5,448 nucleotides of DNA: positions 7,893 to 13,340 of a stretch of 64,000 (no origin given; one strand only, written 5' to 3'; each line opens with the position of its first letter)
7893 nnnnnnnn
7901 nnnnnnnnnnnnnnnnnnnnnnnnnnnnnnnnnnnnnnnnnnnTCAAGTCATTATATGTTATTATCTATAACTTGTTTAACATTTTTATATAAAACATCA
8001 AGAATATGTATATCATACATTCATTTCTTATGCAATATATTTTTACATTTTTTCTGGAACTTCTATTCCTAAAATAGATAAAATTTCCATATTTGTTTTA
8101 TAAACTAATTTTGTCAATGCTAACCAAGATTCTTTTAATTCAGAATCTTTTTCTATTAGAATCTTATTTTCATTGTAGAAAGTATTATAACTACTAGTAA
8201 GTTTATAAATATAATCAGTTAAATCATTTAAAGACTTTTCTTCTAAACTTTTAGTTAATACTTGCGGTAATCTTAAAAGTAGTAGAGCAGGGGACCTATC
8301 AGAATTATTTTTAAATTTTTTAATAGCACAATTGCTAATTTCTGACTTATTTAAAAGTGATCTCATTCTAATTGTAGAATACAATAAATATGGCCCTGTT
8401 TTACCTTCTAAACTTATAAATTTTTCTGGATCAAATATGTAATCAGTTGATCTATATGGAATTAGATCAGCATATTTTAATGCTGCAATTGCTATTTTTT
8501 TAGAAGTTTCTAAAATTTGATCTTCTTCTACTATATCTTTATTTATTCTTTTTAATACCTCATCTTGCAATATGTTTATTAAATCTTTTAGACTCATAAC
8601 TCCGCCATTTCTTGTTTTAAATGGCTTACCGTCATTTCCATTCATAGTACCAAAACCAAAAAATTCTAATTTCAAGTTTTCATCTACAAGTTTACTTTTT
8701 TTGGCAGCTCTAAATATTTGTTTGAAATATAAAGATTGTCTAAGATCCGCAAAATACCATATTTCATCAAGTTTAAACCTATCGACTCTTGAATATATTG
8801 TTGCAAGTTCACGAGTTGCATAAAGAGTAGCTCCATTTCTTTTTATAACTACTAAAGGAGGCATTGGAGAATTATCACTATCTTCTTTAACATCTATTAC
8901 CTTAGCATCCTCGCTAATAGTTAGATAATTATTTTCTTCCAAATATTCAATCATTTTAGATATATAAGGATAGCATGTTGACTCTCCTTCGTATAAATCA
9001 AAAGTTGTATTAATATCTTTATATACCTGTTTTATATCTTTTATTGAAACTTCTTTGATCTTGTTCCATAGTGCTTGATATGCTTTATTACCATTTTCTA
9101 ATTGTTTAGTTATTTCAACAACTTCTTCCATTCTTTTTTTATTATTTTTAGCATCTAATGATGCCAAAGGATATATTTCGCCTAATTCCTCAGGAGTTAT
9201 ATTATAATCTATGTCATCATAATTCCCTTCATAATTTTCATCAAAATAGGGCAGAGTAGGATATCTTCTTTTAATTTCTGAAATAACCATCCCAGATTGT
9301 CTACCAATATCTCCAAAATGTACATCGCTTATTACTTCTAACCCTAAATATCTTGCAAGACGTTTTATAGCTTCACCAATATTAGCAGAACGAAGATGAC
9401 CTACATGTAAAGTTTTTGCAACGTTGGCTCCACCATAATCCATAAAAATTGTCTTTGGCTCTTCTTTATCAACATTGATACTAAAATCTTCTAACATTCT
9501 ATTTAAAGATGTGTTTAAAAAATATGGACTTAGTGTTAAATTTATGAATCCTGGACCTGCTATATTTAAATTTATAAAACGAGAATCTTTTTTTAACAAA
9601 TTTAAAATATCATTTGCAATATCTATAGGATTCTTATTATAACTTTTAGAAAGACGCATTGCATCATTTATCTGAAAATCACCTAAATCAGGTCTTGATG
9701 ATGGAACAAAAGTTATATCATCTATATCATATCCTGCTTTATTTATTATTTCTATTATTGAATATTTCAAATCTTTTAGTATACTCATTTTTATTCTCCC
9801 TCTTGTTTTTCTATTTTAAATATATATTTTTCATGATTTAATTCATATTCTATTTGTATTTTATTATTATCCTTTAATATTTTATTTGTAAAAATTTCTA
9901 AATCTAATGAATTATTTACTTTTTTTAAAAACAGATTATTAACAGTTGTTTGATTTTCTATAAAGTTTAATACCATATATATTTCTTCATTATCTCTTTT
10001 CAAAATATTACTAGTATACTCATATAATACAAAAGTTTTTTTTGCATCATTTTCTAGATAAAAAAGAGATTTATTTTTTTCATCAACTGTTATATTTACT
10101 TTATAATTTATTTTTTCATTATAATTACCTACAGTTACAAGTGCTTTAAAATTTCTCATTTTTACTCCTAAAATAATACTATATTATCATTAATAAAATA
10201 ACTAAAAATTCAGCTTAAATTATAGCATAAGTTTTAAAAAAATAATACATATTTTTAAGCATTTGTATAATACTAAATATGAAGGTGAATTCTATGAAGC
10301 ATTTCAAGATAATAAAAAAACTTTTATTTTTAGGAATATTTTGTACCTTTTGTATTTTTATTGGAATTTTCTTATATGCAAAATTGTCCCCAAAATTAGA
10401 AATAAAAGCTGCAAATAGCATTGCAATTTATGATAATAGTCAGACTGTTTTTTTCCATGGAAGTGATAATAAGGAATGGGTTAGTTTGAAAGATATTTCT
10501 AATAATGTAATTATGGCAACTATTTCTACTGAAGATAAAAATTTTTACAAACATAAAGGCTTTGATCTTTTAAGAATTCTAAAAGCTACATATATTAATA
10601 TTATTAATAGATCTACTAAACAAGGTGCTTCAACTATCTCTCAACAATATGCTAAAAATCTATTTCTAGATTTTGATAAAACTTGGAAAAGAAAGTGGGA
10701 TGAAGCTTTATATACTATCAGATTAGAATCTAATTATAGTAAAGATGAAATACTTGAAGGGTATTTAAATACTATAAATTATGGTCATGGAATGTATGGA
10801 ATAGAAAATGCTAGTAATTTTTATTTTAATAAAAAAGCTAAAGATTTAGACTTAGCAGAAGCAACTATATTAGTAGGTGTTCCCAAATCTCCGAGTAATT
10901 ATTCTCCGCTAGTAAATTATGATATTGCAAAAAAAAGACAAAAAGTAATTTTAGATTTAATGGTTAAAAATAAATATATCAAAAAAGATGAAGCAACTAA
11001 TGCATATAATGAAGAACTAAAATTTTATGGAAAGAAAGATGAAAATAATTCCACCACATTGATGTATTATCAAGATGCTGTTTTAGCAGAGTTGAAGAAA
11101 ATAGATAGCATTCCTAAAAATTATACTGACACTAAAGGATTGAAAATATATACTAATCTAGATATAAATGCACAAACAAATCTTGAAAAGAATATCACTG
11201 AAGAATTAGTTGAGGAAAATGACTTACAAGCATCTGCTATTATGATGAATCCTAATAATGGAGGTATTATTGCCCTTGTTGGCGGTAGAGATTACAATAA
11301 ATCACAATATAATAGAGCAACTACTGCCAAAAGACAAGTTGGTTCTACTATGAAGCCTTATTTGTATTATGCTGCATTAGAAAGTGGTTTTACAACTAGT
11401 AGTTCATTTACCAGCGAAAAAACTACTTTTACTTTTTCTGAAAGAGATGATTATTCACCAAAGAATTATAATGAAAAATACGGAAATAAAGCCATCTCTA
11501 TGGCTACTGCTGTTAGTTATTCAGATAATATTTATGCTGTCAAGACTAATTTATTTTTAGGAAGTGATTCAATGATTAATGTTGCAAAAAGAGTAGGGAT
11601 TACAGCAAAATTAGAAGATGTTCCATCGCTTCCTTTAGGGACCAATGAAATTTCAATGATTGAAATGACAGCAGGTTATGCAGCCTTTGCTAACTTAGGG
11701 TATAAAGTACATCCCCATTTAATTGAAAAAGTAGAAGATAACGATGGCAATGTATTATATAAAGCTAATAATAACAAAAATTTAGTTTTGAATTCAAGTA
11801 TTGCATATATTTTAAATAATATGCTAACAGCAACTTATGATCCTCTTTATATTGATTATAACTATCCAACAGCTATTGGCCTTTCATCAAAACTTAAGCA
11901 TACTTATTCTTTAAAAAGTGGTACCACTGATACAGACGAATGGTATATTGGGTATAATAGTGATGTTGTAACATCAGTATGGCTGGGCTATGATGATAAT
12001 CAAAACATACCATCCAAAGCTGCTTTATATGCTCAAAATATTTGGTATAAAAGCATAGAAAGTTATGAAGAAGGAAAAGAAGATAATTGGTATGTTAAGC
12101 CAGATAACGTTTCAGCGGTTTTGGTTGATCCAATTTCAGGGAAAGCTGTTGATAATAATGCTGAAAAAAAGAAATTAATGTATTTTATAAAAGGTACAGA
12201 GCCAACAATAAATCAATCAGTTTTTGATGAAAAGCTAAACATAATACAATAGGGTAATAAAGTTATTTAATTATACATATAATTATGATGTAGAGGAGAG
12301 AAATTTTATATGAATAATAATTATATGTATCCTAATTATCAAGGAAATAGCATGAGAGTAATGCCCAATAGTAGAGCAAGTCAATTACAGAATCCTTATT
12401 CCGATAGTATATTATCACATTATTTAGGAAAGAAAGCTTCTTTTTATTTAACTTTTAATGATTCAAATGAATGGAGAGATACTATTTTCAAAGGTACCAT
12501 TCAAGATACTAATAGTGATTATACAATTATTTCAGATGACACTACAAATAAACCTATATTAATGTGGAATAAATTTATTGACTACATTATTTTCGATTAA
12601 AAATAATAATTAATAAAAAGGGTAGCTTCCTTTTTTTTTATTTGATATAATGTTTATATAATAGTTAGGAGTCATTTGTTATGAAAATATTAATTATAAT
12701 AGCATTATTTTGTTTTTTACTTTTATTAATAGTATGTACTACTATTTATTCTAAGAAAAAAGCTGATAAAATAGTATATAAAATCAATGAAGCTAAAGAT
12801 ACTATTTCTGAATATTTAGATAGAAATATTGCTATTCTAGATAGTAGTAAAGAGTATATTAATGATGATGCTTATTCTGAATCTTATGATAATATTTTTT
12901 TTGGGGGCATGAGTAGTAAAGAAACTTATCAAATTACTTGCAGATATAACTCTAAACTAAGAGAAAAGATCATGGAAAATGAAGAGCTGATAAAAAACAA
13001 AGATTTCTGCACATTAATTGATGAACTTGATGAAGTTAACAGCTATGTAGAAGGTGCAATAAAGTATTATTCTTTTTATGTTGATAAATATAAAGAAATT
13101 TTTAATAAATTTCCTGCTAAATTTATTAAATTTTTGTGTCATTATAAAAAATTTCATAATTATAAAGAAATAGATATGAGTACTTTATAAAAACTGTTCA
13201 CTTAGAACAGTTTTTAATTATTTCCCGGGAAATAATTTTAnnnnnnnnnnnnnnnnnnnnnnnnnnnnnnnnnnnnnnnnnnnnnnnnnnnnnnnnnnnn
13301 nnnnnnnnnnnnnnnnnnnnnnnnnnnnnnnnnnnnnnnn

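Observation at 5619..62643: The two phase-variable paralogs form a large inverted repeat placed symmetrically around oriC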

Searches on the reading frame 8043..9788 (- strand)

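Call 8: search_protein_families(library=pfam, proteins=[window:8043-9788:-], max_evalue=0.01)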
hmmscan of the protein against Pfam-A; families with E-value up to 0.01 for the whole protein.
window:8043-9788:- (581 aa): 3 families
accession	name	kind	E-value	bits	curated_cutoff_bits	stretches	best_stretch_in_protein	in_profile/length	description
PF00750.26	tRNA-synt_1d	-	7.7e-66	222.9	23.3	1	103-453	11-348/349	tRNA synthetases class I (R), catalytic domain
PF05746.21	DALR_1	-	3.9e-19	69.3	22.3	1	468-581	1-117/117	DALR anticodon binding domain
PF03485.21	Arg_tRNA_synt_N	-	1.7e-16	61.1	21.5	1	6-86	2-85/85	Arginyl tRNA synthetase N terminal domain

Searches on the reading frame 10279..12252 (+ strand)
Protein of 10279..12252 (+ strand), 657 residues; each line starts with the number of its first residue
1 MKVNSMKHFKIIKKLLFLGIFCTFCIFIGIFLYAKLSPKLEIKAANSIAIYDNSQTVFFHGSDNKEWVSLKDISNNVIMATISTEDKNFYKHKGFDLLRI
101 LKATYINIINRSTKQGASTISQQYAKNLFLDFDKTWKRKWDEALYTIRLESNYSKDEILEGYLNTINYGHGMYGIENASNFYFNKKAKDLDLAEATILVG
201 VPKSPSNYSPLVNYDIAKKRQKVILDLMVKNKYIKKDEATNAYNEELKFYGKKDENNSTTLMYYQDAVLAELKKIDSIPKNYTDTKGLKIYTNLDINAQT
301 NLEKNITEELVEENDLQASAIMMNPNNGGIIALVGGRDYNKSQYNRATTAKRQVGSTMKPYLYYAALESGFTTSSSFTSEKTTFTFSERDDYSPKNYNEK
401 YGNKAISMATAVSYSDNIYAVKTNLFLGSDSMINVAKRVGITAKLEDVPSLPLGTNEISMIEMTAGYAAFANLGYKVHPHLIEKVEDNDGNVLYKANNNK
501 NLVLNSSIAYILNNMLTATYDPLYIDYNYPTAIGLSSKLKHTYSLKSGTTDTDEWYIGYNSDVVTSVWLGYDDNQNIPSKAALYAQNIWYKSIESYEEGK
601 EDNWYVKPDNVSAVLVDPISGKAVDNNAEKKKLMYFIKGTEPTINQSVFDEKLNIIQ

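Call 34: search_protein_families(library=pfam, proteins=[window:10279-12252:+], max_evalue=0.001)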
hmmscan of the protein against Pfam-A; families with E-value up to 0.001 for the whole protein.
window:10279-12252:+ (657 aa): 2 families
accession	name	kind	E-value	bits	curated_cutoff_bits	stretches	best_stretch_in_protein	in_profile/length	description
PF00912.28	Transgly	-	2.3e-62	210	27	1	61-228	10-177/178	Transglycosylase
PF00905.27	Transpeptidase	-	1.5e-26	93.7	22.1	1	319-559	2-264/299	Penicillin binding protein transpeptidase domain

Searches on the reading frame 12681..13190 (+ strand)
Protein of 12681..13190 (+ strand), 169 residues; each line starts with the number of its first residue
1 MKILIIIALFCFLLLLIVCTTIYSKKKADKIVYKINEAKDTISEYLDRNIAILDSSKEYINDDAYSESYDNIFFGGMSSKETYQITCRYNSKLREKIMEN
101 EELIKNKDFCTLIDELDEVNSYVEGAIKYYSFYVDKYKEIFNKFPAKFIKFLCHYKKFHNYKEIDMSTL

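Call 34: search_protein_families(library=pfam, proteins=[window:12681-13190:+], max_evalue=0.001)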
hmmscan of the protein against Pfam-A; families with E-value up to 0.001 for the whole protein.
window:12681-13190:+ (169 aa): 1 family
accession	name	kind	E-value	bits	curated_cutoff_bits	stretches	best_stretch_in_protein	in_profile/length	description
PF04011.17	LemA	-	0.00028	21.2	26.2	1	102-162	76-136/149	LemA family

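Call 54: search_protein_families(library=ncbifam, proteins=[window:12681-13190:+], max_evalue=0.1)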
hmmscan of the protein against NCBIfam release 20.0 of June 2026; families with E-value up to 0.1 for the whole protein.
window:12681-13190:+ (169 aa): 0 families
